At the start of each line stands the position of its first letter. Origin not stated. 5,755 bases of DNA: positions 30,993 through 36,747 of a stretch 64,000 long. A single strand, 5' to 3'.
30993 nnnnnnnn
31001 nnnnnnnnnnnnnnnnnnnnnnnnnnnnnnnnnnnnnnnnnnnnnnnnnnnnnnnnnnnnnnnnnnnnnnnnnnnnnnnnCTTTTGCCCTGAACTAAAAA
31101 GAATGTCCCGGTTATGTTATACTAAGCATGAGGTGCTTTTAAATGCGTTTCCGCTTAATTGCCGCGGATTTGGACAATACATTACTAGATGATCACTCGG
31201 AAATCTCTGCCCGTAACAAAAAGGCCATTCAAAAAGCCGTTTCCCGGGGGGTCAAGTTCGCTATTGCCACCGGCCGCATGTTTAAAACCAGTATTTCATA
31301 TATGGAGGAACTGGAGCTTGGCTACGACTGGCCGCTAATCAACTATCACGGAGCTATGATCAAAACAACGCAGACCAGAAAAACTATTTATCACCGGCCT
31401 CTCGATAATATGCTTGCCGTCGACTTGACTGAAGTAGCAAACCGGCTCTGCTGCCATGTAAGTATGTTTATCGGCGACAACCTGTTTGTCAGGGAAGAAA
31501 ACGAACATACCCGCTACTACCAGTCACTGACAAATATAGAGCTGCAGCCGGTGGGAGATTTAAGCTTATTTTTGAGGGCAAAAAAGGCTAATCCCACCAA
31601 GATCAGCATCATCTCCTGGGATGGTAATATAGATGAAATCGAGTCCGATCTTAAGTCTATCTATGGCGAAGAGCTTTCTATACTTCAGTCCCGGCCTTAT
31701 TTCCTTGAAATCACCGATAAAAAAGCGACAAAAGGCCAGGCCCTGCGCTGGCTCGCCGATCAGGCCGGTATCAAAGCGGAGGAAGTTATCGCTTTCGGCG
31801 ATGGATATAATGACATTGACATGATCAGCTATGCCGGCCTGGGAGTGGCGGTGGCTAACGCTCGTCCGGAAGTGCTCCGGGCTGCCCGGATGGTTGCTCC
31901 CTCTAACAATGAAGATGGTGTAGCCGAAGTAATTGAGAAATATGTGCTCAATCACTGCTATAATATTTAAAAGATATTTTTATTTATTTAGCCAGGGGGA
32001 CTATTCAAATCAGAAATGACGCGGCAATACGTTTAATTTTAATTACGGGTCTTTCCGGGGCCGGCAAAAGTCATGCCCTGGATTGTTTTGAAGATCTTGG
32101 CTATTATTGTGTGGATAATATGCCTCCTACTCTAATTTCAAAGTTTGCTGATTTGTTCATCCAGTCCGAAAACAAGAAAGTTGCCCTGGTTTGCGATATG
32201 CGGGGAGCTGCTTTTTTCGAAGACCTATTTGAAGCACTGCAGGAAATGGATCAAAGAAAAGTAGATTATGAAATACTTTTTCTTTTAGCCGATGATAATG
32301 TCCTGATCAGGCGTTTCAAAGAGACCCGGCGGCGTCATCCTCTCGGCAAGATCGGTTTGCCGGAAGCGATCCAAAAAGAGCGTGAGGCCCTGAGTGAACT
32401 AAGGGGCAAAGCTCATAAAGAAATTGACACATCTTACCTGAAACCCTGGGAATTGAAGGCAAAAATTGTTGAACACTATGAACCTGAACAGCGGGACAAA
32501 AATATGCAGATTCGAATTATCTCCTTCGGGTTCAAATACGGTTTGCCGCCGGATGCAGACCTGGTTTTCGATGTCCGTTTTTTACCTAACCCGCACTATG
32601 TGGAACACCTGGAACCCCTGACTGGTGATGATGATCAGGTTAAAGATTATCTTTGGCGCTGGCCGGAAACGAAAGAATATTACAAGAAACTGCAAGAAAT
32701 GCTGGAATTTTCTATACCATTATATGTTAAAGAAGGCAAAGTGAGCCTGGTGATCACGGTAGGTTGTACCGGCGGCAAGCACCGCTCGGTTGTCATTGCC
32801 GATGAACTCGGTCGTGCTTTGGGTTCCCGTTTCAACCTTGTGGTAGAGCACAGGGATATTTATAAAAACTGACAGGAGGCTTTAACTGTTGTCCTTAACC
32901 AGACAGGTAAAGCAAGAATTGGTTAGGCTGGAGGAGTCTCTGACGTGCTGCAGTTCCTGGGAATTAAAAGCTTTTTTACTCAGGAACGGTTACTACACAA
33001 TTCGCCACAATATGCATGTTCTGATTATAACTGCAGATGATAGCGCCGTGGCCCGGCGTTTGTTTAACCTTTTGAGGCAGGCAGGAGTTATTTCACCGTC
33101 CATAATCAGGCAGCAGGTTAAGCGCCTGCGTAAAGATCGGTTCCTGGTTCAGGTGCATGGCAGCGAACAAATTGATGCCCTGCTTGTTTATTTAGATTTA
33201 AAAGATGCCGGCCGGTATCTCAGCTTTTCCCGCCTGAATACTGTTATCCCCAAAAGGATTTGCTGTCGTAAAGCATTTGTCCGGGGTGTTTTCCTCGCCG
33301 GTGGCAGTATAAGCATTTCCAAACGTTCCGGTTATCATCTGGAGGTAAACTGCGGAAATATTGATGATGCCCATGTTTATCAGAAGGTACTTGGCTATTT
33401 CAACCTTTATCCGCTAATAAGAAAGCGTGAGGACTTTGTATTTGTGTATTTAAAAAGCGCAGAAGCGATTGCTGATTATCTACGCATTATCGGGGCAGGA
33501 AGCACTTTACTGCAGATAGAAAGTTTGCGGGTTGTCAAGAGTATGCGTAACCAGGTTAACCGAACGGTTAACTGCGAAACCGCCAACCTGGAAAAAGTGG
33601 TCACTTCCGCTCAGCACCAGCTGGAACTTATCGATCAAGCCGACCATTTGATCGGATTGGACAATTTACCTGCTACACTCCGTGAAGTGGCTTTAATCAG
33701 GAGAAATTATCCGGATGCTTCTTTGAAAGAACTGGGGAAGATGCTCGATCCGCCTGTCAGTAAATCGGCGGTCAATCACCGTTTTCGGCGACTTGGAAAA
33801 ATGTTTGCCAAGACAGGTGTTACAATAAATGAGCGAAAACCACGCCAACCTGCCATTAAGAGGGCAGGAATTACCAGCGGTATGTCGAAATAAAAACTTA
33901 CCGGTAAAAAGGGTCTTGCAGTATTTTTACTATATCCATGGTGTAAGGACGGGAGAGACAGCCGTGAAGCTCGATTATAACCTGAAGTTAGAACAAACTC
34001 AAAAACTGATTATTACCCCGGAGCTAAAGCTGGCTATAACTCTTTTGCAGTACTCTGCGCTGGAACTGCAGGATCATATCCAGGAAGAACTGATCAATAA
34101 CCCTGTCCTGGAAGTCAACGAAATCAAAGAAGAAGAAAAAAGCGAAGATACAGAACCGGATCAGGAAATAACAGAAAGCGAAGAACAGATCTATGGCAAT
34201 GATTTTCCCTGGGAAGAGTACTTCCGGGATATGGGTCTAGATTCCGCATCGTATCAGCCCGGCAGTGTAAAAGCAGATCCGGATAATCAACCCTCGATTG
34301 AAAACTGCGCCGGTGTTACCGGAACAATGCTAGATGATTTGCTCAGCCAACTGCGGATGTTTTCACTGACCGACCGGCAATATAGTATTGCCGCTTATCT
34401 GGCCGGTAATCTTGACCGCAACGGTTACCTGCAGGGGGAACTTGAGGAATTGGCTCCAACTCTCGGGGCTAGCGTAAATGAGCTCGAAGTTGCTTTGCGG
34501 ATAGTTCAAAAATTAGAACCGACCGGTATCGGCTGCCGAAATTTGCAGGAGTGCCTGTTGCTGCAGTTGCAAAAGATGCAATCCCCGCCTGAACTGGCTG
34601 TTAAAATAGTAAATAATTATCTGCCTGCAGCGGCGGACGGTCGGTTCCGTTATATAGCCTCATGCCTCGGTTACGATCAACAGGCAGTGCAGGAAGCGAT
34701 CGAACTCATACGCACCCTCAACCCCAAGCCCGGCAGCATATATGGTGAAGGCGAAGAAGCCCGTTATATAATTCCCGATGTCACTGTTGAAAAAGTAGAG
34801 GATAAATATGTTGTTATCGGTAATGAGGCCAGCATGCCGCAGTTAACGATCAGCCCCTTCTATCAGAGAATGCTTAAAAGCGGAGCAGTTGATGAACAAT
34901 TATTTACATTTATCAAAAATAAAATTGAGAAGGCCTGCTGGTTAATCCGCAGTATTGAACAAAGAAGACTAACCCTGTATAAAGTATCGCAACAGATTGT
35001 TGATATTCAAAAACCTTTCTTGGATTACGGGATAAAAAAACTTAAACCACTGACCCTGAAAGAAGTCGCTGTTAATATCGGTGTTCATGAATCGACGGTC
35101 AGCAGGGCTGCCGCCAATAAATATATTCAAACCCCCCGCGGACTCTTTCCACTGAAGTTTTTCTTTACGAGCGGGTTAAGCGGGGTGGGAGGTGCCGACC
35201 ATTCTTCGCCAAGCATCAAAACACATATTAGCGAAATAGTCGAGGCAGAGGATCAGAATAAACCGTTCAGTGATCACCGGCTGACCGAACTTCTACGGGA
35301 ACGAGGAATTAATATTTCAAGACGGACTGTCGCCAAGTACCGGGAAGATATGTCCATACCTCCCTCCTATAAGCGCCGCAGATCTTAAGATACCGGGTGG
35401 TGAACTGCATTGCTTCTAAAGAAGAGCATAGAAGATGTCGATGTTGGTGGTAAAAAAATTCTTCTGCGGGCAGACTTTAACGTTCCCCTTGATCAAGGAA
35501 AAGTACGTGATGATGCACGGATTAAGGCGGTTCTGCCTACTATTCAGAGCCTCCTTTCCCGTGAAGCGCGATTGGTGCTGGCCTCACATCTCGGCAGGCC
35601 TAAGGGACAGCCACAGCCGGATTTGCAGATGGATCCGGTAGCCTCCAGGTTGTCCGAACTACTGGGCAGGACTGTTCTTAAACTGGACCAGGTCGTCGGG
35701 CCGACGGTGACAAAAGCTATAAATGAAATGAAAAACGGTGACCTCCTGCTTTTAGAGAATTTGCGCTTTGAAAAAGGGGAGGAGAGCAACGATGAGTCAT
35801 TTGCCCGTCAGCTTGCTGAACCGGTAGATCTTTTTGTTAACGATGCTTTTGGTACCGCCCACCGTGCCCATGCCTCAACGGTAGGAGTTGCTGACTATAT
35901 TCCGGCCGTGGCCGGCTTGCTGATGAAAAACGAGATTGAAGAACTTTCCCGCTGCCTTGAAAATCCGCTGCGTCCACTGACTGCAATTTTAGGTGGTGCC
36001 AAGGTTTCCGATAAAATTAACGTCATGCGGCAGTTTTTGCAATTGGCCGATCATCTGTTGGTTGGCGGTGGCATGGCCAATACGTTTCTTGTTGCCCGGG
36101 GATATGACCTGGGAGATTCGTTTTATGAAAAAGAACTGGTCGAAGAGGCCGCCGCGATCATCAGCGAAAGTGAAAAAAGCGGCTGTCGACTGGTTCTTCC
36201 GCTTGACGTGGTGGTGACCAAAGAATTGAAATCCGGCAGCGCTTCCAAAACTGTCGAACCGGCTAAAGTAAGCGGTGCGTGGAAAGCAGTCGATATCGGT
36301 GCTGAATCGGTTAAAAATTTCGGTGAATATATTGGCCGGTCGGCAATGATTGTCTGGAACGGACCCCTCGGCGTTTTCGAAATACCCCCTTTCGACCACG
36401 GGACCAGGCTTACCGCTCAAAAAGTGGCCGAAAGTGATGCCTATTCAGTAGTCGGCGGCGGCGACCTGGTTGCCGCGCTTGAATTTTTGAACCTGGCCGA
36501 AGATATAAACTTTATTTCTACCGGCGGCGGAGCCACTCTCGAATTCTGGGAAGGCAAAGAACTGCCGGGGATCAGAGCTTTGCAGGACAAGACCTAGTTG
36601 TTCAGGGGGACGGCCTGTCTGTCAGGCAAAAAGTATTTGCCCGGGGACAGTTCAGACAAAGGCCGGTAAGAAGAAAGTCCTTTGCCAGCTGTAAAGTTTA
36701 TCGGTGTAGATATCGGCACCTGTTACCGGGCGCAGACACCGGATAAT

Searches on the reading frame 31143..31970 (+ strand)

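Call 22: search_protein_families(library=pfam, proteins=[window:31143-31970:+], max_evalue=0.00001)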
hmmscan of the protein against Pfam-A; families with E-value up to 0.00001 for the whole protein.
window:31143-31970:+ (275 aa): 3 families
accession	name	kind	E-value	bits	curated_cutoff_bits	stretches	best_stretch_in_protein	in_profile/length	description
PF08282.18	Hydrolase_3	-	6.7e-67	226.3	20.9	1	6-264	1-255/255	haloacid dehalogenase-like hydrolase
PF05116.19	S6PP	-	1.7e-19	70.8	20.3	1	166-248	136-217/247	Sucrose-6F-phosphate phosphohydrolase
PF00702.32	Hydrolase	-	9.9e-08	33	26.4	1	4-232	2-191/191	haloacid dehalogenase-like hydrolase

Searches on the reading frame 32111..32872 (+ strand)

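Call 22: search_protein_families(library=pfam, proteins=[window:32111-32872:+], max_evalue=0.00001)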
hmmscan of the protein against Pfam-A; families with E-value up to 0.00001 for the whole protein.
window:32111-32872:+ (253 aa): 2 families
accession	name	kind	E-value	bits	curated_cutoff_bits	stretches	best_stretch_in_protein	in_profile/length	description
PF22740.1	PapZ_C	-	4.6e-46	156.4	27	1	132-250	1-120/121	RapZ C-terminal domain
PF03668.21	RapZ-like_N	-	2e-30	106.1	25.4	1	2-124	30-155/158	RapZ-like N-terminal domain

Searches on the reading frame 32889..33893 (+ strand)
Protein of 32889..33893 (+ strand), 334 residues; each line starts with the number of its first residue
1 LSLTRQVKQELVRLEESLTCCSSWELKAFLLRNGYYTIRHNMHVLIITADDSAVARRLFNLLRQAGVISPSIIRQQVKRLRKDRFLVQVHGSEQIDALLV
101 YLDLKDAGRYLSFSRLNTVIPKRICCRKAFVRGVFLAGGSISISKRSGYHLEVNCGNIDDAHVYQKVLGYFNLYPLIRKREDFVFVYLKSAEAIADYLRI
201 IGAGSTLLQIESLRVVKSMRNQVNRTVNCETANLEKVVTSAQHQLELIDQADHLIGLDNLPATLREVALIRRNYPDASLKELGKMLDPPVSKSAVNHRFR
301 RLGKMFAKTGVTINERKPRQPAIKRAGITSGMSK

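Call 22: search_protein_families(library=pfam, proteins=[window:32889-33893:+], max_evalue=0.00001)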
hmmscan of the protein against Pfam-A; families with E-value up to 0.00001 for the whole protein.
window:32889-33893:+ (334 aa): 3 families
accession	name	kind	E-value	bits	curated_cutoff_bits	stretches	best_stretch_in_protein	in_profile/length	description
PF02650.20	HTH_WhiA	-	1.8e-31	108.8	27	1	223-305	1-83/84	WhiA C-terminal HTH domain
PF14527.11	LAGLIDADG_WhiA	-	6.3e-22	78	23.2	1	128-220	2-93/93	WhiA LAGLIDADG-like domain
PF10298.14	WhiA_N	-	4.3e-11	43.2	23.4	1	19-99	1-80/86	WhiA N-terminal LAGLIDADG-like domain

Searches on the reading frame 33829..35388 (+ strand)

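Call 22: search_protein_families(library=pfam, proteins=[window:33829-35388:+], max_evalue=0.00001)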
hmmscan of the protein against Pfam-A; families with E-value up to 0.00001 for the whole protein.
window:33829-35388:+ (519 aa): 3 families
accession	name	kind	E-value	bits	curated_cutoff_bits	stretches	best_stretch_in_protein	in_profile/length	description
PF04552.19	Sigma54_DBD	-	5.4e-61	205.5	22.8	1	361-518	3-160/160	Sigma-54, DNA binding domain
PF04963.19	Sigma54_CBD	-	4.7e-56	189.9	22.9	1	158-345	3-185/185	Sigma-54 factor, core binding domain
PF00309.25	Sigma54_AID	-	7.7e-16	58.1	23.8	1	51-96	1-46/46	Sigma-54 factor, Activator interacting domain (AID)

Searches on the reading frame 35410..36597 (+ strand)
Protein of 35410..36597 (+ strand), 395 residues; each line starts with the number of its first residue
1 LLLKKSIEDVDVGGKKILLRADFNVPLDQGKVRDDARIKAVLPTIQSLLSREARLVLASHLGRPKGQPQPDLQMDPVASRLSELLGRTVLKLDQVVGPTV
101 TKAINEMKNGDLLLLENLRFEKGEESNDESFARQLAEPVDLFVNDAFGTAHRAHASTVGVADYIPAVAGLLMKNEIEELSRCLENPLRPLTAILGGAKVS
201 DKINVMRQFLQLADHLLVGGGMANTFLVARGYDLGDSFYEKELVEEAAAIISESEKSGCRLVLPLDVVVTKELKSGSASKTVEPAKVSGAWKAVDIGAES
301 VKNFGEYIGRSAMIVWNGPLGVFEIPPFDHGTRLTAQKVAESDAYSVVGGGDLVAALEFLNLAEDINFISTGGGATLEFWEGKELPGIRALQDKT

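Call 22: search_protein_families(library=pfam, proteins=[window:35410-36597:+], max_evalue=0.00001)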
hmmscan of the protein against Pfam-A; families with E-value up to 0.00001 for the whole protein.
window:35410-36597:+ (395 aa): 1 family
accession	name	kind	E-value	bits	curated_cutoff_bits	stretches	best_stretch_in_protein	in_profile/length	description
PF00162.24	PGK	-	3.6e-145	484.2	27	1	7-383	1-379/379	Phosphoglycerate kinase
